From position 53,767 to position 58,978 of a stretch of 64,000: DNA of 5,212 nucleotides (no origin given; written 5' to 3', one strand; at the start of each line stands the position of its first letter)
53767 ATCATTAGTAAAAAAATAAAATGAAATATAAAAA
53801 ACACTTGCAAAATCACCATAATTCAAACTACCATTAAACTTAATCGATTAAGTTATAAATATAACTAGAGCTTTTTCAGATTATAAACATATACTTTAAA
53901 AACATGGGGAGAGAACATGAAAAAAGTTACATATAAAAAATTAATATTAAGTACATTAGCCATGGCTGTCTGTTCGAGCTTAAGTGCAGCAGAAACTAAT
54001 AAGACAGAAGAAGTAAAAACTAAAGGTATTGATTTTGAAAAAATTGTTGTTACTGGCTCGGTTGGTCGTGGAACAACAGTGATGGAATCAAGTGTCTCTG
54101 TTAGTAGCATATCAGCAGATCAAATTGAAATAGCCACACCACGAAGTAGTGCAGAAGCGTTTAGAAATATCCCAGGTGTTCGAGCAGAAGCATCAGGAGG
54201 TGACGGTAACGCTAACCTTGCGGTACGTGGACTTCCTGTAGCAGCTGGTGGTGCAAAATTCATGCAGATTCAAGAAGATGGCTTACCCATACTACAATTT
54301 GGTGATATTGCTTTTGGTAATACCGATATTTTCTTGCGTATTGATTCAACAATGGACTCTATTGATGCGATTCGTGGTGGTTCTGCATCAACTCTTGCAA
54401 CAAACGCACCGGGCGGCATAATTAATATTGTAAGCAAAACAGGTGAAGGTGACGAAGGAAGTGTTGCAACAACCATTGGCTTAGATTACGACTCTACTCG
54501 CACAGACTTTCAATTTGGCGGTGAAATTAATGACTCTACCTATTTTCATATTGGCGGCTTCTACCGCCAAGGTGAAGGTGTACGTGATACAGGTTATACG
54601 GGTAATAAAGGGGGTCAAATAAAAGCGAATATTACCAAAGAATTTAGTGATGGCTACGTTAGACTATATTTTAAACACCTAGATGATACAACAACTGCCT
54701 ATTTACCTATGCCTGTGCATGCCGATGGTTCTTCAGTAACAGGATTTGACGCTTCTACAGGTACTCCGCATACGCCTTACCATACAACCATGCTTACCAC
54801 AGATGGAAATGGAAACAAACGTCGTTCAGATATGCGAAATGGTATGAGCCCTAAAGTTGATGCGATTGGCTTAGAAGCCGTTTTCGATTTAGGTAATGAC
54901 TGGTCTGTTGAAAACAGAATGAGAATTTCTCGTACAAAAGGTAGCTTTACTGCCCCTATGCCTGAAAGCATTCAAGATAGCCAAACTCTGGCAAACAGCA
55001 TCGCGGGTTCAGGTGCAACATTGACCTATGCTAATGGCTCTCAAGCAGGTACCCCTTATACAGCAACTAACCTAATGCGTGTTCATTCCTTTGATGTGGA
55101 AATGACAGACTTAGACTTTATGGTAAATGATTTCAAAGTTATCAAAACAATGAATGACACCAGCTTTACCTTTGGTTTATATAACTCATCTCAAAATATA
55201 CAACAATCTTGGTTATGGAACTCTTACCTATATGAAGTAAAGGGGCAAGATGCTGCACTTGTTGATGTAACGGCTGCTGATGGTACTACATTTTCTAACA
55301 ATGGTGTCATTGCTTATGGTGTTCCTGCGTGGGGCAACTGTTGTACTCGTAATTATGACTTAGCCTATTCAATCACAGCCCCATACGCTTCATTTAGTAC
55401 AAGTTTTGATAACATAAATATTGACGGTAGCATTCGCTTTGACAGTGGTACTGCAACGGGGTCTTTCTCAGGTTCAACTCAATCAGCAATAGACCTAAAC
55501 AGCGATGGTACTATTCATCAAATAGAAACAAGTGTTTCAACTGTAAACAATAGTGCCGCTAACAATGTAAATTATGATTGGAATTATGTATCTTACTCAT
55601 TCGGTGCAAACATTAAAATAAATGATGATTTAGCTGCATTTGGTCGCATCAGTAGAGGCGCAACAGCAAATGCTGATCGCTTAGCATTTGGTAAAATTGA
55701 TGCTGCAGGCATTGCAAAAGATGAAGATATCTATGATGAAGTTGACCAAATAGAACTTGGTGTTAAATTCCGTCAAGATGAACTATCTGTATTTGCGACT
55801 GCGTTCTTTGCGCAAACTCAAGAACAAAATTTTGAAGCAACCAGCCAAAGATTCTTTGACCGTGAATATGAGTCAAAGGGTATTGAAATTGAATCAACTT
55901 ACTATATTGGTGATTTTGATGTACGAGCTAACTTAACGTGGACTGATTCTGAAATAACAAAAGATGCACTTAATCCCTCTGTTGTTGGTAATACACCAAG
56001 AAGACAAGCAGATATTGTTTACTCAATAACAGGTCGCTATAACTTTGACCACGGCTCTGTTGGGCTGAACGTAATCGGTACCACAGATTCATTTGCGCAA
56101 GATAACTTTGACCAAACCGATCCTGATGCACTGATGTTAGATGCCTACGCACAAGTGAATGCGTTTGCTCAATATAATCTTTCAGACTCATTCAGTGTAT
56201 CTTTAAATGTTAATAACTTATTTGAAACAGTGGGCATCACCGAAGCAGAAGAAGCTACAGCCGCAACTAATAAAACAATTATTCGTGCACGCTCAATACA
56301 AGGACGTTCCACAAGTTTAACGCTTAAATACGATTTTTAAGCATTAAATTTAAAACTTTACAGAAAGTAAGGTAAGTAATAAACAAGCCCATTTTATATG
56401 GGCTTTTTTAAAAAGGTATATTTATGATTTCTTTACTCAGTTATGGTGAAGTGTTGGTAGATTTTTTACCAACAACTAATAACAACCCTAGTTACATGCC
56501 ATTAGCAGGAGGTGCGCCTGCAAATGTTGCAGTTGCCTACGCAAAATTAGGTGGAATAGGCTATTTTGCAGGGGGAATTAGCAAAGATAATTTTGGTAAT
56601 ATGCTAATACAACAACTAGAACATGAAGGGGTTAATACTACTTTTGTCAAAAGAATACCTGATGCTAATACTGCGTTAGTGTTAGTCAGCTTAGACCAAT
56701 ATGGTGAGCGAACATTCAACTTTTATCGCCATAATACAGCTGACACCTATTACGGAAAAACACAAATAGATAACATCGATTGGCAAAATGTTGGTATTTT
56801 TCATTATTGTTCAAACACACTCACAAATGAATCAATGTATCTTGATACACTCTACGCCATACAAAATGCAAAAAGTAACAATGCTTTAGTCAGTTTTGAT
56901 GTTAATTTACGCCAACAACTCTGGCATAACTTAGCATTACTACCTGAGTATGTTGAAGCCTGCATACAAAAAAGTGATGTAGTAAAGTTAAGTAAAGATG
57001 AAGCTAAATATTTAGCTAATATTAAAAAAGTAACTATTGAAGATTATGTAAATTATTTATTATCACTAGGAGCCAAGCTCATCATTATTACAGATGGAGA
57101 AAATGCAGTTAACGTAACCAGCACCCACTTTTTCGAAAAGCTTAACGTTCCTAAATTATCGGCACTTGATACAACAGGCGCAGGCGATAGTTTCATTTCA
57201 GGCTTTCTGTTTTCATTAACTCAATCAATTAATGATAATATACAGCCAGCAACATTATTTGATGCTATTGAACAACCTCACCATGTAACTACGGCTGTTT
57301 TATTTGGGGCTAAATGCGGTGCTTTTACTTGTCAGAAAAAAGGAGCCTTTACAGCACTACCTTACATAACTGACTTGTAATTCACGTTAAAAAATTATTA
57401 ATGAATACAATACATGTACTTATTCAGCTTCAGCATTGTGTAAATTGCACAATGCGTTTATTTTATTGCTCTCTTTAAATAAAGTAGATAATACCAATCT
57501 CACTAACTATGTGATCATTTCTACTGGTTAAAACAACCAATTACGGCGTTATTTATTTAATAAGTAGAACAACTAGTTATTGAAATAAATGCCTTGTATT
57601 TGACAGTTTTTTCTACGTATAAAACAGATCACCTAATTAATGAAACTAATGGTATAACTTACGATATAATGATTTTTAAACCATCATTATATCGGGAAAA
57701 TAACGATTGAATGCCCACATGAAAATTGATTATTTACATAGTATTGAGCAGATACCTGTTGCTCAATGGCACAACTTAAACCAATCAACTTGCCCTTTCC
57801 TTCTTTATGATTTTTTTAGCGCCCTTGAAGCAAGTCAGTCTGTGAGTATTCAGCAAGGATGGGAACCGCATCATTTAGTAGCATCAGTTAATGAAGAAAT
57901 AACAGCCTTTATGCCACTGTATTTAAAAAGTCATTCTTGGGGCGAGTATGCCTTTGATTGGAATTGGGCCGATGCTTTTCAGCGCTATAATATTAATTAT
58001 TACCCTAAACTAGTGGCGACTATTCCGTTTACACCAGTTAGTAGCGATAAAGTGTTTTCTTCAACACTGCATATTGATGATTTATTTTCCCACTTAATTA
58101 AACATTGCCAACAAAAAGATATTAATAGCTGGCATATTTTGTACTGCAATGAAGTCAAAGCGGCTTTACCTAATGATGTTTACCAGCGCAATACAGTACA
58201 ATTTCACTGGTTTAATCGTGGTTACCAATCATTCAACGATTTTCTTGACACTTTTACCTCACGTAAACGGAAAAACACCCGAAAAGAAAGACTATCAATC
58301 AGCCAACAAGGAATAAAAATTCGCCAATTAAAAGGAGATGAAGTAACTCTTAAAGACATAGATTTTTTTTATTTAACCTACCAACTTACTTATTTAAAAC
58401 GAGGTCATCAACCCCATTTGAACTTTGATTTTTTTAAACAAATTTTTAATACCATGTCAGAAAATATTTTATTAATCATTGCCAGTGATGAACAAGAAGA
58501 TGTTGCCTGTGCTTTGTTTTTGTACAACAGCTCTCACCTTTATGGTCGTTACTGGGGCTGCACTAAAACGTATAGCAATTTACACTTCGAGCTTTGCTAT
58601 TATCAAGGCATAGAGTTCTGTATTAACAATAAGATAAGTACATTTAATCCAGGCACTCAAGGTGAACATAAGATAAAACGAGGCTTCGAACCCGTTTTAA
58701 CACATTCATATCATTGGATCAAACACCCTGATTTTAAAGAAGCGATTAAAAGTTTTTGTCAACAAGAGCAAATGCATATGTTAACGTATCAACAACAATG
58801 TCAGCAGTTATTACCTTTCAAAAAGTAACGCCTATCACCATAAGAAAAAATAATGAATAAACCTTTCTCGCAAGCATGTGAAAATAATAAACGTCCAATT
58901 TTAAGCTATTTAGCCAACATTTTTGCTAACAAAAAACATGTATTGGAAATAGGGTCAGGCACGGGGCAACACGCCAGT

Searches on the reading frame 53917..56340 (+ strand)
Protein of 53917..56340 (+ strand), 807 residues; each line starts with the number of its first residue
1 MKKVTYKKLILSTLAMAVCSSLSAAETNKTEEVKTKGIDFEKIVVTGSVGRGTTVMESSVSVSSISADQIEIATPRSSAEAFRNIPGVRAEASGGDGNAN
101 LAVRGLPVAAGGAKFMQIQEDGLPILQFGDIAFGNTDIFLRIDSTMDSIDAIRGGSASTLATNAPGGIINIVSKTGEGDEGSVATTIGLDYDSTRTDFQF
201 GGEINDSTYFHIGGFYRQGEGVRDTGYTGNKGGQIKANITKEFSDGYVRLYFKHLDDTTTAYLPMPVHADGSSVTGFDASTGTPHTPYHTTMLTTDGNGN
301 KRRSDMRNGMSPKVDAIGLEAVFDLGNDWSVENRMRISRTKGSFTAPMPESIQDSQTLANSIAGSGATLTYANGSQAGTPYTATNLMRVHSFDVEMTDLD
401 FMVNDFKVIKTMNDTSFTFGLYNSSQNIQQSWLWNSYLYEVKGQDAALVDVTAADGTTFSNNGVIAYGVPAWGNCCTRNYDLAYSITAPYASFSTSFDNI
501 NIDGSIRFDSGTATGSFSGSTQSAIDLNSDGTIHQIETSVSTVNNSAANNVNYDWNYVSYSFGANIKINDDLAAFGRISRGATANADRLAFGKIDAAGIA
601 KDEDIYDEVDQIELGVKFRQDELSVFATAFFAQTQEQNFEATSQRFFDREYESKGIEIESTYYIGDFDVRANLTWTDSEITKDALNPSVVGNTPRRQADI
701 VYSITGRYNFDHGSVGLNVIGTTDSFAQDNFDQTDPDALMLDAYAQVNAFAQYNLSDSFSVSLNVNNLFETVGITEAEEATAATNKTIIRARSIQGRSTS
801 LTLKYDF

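Call 30: search_protein_families(library=pfam, proteins=[window:53917-56340:+])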
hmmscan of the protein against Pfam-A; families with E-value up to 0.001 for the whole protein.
window:53917-56340:+ (807 aa): 2 families
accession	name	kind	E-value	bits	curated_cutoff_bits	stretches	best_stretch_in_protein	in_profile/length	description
PF00593.30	TonB_dep_Rec_b-barrel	-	5.2e-16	60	27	1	404-768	78-436/436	TonB dependent receptor-like, beta-barrel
PF07715.20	Plug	-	2.9e-13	50.7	23.9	1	55-168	2-107/107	TonB-dependent Receptor Plug Domain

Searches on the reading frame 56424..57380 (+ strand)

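Call 30: search_protein_families(library=pfam, proteins=[window:56424-57380:+])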
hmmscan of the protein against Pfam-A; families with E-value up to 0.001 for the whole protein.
window:56424-57380:+ (318 aa): 2 families
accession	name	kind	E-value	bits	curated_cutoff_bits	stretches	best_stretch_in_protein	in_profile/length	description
PF00294.29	PfkB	-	9e-51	173.4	25.8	1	2-312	2-299/302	pfkB family carbohydrate kinase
PF17767.7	NAPRTase_N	-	0.00024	21.9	32.6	1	140-215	8-82/125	Nicotinate phosphoribosyltransferase (NAPRTase) N-terminal domain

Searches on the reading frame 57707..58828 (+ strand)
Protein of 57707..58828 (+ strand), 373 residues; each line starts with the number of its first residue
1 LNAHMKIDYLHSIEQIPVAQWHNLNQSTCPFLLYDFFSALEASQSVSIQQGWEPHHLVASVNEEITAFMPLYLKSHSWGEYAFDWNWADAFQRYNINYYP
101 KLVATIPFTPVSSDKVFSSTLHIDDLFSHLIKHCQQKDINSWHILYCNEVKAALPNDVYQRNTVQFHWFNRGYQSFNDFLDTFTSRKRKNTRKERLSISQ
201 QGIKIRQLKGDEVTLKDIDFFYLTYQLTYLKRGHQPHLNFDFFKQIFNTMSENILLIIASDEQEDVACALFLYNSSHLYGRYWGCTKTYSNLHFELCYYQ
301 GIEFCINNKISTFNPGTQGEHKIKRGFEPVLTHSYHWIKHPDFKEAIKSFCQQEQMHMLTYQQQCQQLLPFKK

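Call 78: find_homologous_proteins(query=window:57707-58828:+, max_evalue=1e-30)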
Query window:57707-58828:+ (373 aa): 7749 proteins with E <= 1e-30 among 8000 candidates; the best 120 are listed.
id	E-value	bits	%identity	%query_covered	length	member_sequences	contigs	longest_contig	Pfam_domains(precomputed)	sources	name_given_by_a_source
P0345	7.2e-255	863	98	99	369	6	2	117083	PF13480.14,PF04339.19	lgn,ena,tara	tara:strand:+ start:79 stop:1188 length:1110 start_codon:yes stop_codon:yes gene_type:complete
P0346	1.6e-232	790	89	100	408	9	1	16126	PF04339.19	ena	-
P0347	2.5e-209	713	80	100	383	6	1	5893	PF13480.14,PF04339.19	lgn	-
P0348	4.6e-200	683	75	100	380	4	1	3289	PF04339.19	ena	-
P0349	1.4e-199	681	76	100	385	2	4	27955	PF04339.19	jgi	-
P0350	1.0e-198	678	75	100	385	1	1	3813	PF04339.19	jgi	-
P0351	1.4e-198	678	74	100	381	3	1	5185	PF04339.19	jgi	-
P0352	4.1e-198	676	74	100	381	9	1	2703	PF13480.14,PF04339.19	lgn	-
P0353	2.8e-197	674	73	100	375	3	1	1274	PF13480.14,PF04339.19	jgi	-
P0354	6.9e-197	672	73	100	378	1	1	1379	PF04339.19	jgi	-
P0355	1.3e-196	671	73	100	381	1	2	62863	PF04339.19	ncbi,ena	-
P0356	1.3e-196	671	73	100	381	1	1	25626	PF04339.19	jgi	-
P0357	1.4e-196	671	73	100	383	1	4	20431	PF04339.19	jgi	-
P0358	1.8e-196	671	73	100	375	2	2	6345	PF04339.19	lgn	-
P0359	4.3e-196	670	73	100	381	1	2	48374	PF13480.14,PF04339.19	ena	-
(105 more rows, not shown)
